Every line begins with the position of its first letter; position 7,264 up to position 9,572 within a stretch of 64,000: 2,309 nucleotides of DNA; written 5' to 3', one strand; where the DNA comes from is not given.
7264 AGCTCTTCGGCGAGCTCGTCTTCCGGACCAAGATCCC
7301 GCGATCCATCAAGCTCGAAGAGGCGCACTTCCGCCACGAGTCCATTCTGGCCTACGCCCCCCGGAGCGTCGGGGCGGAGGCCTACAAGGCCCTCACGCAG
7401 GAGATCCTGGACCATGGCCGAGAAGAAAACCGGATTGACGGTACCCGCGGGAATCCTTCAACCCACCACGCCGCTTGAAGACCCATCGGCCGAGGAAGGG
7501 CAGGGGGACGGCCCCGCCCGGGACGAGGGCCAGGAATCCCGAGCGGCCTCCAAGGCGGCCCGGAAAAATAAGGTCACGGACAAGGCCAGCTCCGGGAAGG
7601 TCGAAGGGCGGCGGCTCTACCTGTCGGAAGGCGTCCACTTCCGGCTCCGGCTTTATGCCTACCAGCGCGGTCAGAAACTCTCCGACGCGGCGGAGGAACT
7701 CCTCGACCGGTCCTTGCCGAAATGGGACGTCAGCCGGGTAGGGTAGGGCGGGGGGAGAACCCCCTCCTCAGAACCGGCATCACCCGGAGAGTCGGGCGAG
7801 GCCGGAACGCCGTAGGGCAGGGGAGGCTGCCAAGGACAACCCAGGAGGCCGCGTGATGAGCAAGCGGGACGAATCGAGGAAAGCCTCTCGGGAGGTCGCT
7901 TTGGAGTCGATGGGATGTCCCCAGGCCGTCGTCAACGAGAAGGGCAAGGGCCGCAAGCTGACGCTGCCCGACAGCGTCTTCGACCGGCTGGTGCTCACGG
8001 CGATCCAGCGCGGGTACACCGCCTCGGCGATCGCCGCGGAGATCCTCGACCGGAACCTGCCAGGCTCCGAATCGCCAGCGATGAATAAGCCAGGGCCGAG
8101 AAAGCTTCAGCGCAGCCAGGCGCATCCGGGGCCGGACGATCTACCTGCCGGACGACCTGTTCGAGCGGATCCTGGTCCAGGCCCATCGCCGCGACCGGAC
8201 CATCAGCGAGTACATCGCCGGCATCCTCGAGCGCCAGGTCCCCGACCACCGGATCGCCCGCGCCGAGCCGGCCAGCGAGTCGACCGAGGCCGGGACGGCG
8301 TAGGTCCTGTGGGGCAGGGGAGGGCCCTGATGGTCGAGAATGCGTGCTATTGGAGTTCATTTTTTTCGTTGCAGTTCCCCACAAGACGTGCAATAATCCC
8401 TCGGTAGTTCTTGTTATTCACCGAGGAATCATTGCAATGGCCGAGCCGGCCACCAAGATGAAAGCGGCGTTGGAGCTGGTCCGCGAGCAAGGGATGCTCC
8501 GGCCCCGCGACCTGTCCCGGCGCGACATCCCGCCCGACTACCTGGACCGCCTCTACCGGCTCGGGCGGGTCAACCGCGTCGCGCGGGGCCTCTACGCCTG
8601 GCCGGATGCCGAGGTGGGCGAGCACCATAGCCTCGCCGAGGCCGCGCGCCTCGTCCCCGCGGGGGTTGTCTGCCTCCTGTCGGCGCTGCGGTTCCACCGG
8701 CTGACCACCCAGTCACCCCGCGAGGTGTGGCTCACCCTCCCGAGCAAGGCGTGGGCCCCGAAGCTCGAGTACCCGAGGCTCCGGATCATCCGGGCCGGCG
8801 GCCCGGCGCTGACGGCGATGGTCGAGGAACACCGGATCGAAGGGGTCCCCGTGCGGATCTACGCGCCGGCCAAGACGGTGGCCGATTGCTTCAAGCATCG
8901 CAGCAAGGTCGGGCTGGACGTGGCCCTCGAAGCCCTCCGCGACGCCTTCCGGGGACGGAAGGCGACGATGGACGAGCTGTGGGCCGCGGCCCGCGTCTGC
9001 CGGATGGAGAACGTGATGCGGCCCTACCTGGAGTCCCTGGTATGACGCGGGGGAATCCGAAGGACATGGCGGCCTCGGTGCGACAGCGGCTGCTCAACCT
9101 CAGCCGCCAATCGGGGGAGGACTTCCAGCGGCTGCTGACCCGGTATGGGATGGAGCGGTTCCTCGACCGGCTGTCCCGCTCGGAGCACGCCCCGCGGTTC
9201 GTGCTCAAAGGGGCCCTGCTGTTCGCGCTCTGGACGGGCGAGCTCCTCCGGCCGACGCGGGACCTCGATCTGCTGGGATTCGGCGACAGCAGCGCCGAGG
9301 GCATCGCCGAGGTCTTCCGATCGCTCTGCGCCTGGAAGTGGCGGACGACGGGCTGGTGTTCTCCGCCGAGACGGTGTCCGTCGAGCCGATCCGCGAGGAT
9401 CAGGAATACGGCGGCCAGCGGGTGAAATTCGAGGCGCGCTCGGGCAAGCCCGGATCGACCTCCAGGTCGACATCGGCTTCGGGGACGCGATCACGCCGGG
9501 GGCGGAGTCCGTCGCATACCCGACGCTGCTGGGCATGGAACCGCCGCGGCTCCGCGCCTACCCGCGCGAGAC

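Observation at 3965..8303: Plasmid-like backbone: Rep-like wHTH gene, repeat-rich candidate origin/centromere, ParA and three RHH paralogs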

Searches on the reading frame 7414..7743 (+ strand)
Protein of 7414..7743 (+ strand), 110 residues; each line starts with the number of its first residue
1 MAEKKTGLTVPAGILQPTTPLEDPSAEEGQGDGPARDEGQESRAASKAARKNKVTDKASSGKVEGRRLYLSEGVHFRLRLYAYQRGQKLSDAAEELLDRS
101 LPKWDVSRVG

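Call 7: search_protein_families(library=pfam, max_evalue=0.1, proteins=[window:7414-7743:+])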
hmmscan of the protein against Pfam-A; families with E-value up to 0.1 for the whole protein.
seq(110 aa): 0 families

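Call 39: search_protein_families(library=ncbifam, max_evalue=1, proteins=[window:7414-7743:+])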
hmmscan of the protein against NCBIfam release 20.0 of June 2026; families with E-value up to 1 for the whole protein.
seq(110 aa): 0 families

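Call 50: find_homologous_proteins(query=window:7414-7743:+, max_evalue=0.001)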
Query window:7414-7743:+ (110 aa): 85 proteins with E <= 0.001 among 91 candidates.
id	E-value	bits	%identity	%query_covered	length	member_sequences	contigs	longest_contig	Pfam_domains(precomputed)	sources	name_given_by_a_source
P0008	3.0e-59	216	93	100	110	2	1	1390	-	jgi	jgi:hypothetical protein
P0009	1.3e-56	208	94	94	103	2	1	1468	-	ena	-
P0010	2.2e-56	207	90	100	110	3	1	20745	-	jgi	jgi:hypothetical protein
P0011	9.8e-56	205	89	100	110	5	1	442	-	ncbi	-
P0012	2.9e-54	200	88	100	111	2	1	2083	-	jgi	jgi:hypothetical protein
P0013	4.7e-53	196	90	94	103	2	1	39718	-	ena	-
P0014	5.1e-53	196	83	100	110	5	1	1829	-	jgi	jgi:hypothetical protein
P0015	6.0e-52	192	85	100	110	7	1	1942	-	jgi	jgi:hypothetical protein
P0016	6.6e-50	186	81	100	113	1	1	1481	-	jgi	jgi:hypothetical protein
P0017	9.4e-50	185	81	100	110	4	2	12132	-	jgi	jgi:hypothetical protein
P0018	2.1e-48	181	78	100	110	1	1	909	-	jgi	jgi:hypothetical protein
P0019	7.5e-48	179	81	94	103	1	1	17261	-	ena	-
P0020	4.6e-47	177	92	84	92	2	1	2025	-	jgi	jgi:hypothetical protein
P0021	3.4e-46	174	73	100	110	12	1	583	-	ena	-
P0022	6.9e-45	170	77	94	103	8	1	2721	-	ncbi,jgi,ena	jgi:hypothetical protein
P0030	1.2e-38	150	69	100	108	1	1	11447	-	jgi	jgi:hypothetical protein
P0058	1.7e-28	117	59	94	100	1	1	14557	-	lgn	-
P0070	1.3e-25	108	56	94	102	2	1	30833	-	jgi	jgi:hypothetical protein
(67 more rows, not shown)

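Call 51: find_encoding_contigs(protein=P0070, flank=5000, max_places=2)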
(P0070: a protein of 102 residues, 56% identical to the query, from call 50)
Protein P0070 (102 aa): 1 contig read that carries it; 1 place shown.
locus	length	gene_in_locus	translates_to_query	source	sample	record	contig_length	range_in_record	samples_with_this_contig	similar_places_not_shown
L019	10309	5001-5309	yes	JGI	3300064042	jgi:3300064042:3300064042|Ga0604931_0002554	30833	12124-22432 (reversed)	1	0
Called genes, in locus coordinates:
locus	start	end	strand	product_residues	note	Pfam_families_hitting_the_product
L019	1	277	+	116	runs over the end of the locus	-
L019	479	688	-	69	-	-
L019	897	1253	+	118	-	-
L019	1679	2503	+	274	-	PF00239:Resolvase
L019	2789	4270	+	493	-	PF10134:RPA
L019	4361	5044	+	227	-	PF13614:AAA_31, PF01656:CbiA (weak)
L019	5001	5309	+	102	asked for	-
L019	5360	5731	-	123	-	-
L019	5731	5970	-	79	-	-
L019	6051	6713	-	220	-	-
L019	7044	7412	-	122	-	-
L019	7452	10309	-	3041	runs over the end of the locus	PF05593:RHS_repeat, PF25023:TEN_YD-shell, PF05593:RHS_repeat, PF25023:TEN_YD-shell, PF05593:RHS_repeat, PF25023:TEN_YD-shell, PF05593:RHS_repeat, PF25023:TEN_YD-shell, +6 more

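Call 52: find_encoding_contigs(protein=P0058, flank=5000, max_places=2)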
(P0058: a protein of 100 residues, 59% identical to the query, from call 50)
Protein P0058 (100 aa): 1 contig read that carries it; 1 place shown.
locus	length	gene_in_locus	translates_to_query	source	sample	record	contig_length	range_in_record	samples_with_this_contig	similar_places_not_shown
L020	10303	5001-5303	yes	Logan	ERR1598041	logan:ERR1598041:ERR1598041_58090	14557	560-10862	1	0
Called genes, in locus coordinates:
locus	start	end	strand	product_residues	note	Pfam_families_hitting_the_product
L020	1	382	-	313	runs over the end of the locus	?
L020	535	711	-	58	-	-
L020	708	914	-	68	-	-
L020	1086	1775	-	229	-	-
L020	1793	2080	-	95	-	PF24073:DUF7365 (faint)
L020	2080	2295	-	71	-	-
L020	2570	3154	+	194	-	-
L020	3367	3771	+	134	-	PF12728:HTH_17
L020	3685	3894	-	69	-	-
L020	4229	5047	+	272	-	PF00142:Fer4_NifH, PF01656:CbiA, PF02374:ArsA_ATPase (weak), PF09140:MipZ (faint), PF10609:ParA, PF13614:AAA_31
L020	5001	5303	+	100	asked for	-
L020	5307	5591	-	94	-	-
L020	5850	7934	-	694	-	-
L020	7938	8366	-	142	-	-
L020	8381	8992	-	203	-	-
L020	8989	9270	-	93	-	-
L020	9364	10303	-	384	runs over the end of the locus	PF17236:SU10_MCP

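Call 53: find_encoding_contigs(protein=P0030, flank=5000, max_places=2)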
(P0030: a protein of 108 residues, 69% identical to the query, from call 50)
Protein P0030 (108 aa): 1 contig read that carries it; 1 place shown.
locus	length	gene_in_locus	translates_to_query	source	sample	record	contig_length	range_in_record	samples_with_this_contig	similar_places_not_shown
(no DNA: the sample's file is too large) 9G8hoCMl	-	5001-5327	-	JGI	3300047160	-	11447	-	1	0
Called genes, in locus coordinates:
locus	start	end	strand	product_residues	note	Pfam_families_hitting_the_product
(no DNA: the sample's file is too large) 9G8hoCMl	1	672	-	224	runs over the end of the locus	-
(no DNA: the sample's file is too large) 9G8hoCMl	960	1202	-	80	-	-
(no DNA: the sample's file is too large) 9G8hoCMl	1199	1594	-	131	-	-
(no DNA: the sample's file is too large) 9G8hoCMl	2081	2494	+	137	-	-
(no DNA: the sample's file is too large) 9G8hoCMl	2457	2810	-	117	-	-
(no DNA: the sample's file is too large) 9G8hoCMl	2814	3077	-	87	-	PF12728:HTH_17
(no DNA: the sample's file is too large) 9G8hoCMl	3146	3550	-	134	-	-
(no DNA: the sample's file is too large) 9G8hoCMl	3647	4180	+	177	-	-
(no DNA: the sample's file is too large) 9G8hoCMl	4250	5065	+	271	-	PF00142:Fer4_NifH, PF01656:CbiA, PF02374:ArsA_ATPase, PF06564:CBP_BcsQ (faint), PF07015:VirC1 (faint), PF09140:MipZ, PF10609:ParA, PF13614:AAA_31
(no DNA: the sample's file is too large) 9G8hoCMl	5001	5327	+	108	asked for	-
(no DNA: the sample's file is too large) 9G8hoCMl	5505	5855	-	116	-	PF14216:DUF4326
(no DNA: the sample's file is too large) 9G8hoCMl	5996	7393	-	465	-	-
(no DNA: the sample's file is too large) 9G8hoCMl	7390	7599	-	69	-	-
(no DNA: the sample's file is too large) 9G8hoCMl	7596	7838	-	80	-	PF13443:HTH_26 (weak)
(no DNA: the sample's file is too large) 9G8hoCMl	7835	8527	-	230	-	PF00239:Resolvase, PF07508:Recombinase (weak)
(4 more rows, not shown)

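Call 83: search_solved_structures(query=A6, max_evalue=10)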
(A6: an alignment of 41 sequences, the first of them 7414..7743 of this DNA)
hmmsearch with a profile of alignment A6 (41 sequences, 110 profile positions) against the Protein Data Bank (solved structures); distinct sequences matched with E-value up to 10: 22.
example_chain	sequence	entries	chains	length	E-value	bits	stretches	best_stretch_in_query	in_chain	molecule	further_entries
3vea_B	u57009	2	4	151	0.62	13.7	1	22-99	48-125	Macrodomain Ter protein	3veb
8d4z_A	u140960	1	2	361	0.73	13.5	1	80-109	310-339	Ubiquitin carboxyl-terminal hydrolase 7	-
9fis_A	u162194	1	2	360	0.73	13.5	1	80-109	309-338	Ubiquitin carboxyl-terminal hydrolase 7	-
5n9t_A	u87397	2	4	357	0.76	13.4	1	80-109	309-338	Ubiquitin carboxyl-terminal hydrolase 7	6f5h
5n9r_A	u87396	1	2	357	0.76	13.4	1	80-109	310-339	Ubiquitin carboxyl-terminal hydrolase 7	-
1nb8_A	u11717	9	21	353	0.78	13.4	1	80-109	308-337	Ubiquitin carboxyl-terminal hydrolase 7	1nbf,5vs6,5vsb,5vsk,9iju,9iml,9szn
4m5w_A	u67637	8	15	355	0.78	13.4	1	80-109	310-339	Ubiquitin carboxyl-terminal hydrolase 7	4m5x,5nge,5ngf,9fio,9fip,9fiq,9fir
5kyb_A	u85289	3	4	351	0.79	13.4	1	80-109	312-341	Ubiquitin carboxyl-terminal hydrolase 7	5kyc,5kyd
9fit_A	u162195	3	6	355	0.79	13.4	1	80-109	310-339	Ubiquitin carboxyl-terminal hydrolase 7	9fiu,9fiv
9qje_A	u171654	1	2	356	0.79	13.4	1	80-109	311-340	Ubiquitin carboxyl-terminal hydrolase 7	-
5kyf_B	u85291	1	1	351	0.79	13.4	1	80-109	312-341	Ubiquitin carboxyl-terminal hydrolase 7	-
5whc_A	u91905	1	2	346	0.79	13.4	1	80-109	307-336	Ubiquitin carboxyl-terminal hydrolase 7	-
6m1k_A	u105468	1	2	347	0.8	13.4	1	80-109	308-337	Ubiquitin carboxyl-terminal hydrolase 7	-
5kye_A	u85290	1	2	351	0.8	13.4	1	80-109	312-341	Ubiquitin carboxyl-terminal hydrolase 7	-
7xhh_A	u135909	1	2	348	0.8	13.4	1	80-109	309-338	Ubiquitin carboxyl-terminal hydrolase 7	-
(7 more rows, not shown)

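Call 86: predict_structure(alignment_id=A6)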
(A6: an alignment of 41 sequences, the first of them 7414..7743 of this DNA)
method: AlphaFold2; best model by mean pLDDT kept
length: 110 residues; sequences in the alignment: 41
mean_pLDDT: 63.0   pTM: 0.32
mean pLDDT of the five models: 63.0, 62.3, 58.8, 55.7, 55.2
residues with pLDDT >= 90: 13; 70-90: 19; 50-70: 47; < 50: 31
segments of 3 or more residues with pLDDT < 50: 1-3, 25-46
pLDDT, mean of each block of 10 residues (from residue 1): 56 64 47 41 49 52 61 89 92 84 57
secondary structure, 60 per line:
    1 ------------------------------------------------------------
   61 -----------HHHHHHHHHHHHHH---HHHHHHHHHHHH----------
elements in order: H72-85 H89-100

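Call 88: fold_search(model_id=the predicted structure, library=pdb)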
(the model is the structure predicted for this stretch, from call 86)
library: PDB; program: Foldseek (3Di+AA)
matches with E <= 10: 77; with E <= 0.001: 0
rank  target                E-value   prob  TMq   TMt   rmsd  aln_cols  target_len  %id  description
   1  3veb_B                1.2e+00  0.85  0.27  0.20   1.1        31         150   35  Crystal Structure of Matp-matS (released 2012-11-21)
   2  7nyw_I                1.4e+00  0.82  0.27  0.22   1.1        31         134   29  Cryo-EM structure of the MukBEF-MatP-DNA head module (released 2021-07-07)
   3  1wmb_A                1.4e+00  0.75  0.28  0.12   1.6        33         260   27  Crystal structure of NAD dependent D-3-hydroxybutylate dehydrogenase (released 2005-09-06)
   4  7vp3_G                1.5e+00  0.54  0.31  0.57   7.4        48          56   21  Structure of a transcription factor and DNA complex (released 2022-10-19)
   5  7vp3_I                1.5e+00  0.54  0.31  0.54   7.4        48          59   21  Structure of a transcription factor and DNA complex (released 2022-10-19)
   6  7nyw_J                1.6e+00  0.77  0.27  0.22   1.1        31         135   29  Cryo-EM structure of the MukBEF-MatP-DNA head module (released 2021-07-07)
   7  2mdv_MODEL_1_A        1.8e+00  0.69  0.29  0.73   1.4        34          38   20  NMR structure of beta alpha alpha 38 (released 2014-10-01)
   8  7vp3_D                1.8e+00  0.47  0.31  0.55   7.6        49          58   24  Structure of a transcription factor and DNA complex (released 2022-10-19)
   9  5x3t_A                1.8e+00  0.41  0.29  0.42   3.7        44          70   20  VapBC from Mycobacterium tuberculosis (released 2017-06-07)
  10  9kkd_A                1.8e+00  0.35  0.26  0.57   3.3        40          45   22  the structure of StnY (released 2025-11-19)
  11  7vp3_P                2.1e+00  0.47  0.33  0.56   7.5        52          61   25  Structure of a transcription factor and DNA complex (released 2022-10-19)
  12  7vp3_J                2.1e+00  0.44  0.31  0.55   6.8        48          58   27  Structure of a transcription factor and DNA complex (released 2022-10-19)
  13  4d8j_A                2.3e+00  0.66  0.27  0.20   0.9        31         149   32  Structure of E. coli MatP-mats complex (released 2012-11-21)
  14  6sbw                  2.4e+00  0.57  0.28  0.61   3.5        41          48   20  CdbA Form One (released 2020-04-22)
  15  7vp2_B                2.8e+00  0.47  0.29  0.52   1.4        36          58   22  Structure of a transcription factor and DNA complex (released 2022-10-19)
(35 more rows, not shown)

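Call 94: search_dna_similar(query=window:7414-7743:+, collection=plasmids, mode=protein, max_evalue=0.001, max_rows=30)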
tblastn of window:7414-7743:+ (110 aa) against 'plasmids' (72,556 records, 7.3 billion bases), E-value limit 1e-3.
Records with a match: 3; places in all: 3; records where one place covers at least 80% of the query: 3.
Best place of each record, by identity: 60-80% 1; <60% 2.
By first word of the organism name: Isosphaeraceae 2; Aquisphaera 1.
By predicted mobility (MOB-suite, as given by PLSDB): non-mobilizable 3.
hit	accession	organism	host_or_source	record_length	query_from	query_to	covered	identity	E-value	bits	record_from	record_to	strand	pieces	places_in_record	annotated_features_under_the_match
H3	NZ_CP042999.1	Aquisphaera giovannonii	-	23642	1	110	100%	63.6%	1e-34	131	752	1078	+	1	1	hypothetical protein | ParA family protein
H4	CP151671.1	Isosphaeraceae bacterium EP7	-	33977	1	110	100%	59.1%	2e-29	116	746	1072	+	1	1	hypothetical protein | ParA family protein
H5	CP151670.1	Isosphaeraceae bacterium EP7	-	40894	1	110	100%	37.5%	1e-10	63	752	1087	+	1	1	hypothetical protein | AAA family ATPase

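Call 104: find_related_loci(query=A6, collection=viral_contigs, flank=4000)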
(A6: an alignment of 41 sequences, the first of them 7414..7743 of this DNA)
Query A6 (110 aa) in viral_contigs; peptide patterns used: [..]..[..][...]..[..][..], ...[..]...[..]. (x = any residue, [..] = any of these).
10 stretches matched a pattern, but none encodes a relative of the query by tblastn (E <= 1e-3).

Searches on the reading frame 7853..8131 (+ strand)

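Call 7: search_protein_families(library=pfam, max_evalue=0.1, proteins=[window:7853-8131:+])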
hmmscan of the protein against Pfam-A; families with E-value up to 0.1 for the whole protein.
seq(93 aa): 1 family
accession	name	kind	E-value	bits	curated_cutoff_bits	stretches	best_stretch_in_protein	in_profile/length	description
PF07878.17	RHH_5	-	0.086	13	26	0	36-66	6-36/43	CopG-like RHH_1 or ribbon-helix-helix domain, RHH_5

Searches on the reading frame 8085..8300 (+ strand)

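Call 7: search_protein_families(library=pfam, max_evalue=0.1, proteins=[window:8085-8300:+])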
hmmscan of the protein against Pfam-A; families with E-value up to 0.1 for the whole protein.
seq(72 aa): 3 families
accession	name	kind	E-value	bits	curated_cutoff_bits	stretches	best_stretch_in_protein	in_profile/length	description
PF07878.17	RHH_5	-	0.00031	20.9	26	1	18-52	5-39/43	CopG-like RHH_1 or ribbon-helix-helix domain, RHH_5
PF12441.14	CopG_antitoxin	-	0.035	15.3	28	1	19-50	47-78/79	CopG antitoxin of type II toxin-antitoxin system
PF22513.2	FitA-like_RHH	-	0.081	13.3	27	0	21-52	8-39/39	Antitoxin FitA-like, ribbon-helix-helix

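Call 39: search_protein_families(library=ncbifam, max_evalue=1, proteins=[window:8115-8300:+])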
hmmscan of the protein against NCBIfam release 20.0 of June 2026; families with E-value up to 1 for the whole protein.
seq(62 aa): 2 families
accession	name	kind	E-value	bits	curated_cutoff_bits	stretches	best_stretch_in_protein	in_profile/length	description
TIGR04563.1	TIGR04563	subfamily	0.0097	15.7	65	1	7-31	8-32/53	TIGR04563 family protein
NF048017.1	antitoxin_RelB_like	equivalog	0.088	13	50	1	11-60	2-52/70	type II toxin-antitoxin system RelB family antitoxin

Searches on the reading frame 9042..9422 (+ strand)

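Call 7: search_protein_families(library=pfam, max_evalue=0.1, proteins=[window:9042-9422:+])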
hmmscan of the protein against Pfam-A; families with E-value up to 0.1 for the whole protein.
seq(127 aa): 1 family
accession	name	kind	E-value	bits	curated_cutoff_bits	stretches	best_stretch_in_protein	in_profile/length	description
PF08843.17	AbiEii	-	1.5e-11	45.2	22.5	1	39-98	1-62/238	Nucleotidyl transferase AbiEii toxin, Type IV TA system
